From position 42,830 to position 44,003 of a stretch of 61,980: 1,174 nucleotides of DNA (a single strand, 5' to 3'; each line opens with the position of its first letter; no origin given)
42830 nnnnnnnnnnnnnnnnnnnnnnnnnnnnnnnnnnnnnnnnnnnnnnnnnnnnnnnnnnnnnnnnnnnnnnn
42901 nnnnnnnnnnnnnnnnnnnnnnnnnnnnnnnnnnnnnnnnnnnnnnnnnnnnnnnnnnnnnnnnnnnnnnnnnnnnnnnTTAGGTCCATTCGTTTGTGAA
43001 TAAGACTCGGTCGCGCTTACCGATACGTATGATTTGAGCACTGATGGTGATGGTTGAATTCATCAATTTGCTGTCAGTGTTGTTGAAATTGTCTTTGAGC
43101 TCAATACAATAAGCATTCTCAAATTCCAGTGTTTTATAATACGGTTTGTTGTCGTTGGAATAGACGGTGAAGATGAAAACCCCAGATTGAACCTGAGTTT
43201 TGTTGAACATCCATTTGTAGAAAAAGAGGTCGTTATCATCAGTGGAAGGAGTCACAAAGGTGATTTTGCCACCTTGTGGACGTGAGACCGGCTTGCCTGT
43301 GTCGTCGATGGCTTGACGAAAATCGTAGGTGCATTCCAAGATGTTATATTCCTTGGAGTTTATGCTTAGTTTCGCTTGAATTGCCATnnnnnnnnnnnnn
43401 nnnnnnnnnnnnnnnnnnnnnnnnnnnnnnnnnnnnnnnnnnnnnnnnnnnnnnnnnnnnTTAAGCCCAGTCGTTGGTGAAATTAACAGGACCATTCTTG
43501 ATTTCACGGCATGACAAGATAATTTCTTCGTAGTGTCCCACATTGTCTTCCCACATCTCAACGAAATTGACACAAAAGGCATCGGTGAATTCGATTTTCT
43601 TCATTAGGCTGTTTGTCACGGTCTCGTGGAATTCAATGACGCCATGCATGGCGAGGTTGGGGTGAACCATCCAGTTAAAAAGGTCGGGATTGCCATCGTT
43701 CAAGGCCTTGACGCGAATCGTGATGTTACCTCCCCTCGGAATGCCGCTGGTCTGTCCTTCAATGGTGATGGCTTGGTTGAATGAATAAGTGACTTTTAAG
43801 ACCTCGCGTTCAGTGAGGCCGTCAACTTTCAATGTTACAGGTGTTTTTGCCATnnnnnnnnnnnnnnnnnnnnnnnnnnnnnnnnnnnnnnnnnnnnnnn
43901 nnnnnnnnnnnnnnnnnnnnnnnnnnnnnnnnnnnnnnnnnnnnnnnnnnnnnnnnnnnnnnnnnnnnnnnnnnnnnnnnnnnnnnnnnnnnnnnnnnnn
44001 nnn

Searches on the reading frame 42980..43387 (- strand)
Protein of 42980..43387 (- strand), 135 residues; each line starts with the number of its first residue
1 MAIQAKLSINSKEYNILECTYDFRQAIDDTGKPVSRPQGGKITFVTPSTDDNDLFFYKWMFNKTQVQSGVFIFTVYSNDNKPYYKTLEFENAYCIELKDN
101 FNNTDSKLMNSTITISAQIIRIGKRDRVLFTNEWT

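Call 5: search_protein_families(library=pfam, proteins=[window:42980-43387:-], max_evalue=0.1)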
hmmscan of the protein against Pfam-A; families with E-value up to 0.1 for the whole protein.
window:42980-43387:- (135 aa): 2 families
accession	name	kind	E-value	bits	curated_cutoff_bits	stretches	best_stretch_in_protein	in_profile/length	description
PF17642.6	TssD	-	2.4e-37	128.1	25.8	1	1-134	1-127/128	Hemolysin coregulated protein Hcp (TssD)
PF07686.23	V-set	-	0.083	13.5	26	0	32-104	4-71/109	Immunoglobulin V-set domain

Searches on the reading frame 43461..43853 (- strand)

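Call 5: search_protein_families(library=pfam, proteins=[window:43461-43853:-], max_evalue=0.1)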
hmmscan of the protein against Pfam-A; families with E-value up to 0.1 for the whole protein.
window:43461-43853:- (130 aa): 2 families
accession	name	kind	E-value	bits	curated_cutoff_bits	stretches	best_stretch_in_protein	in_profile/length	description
PF17642.6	TssD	-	9.4e-26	90.6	25.8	1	6-129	5-127/128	Hemolysin coregulated protein Hcp (TssD)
PF07731.20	Cu-oxidase_2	-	0.022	14.9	20.4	1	25-70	82-122/137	Multicopper oxidase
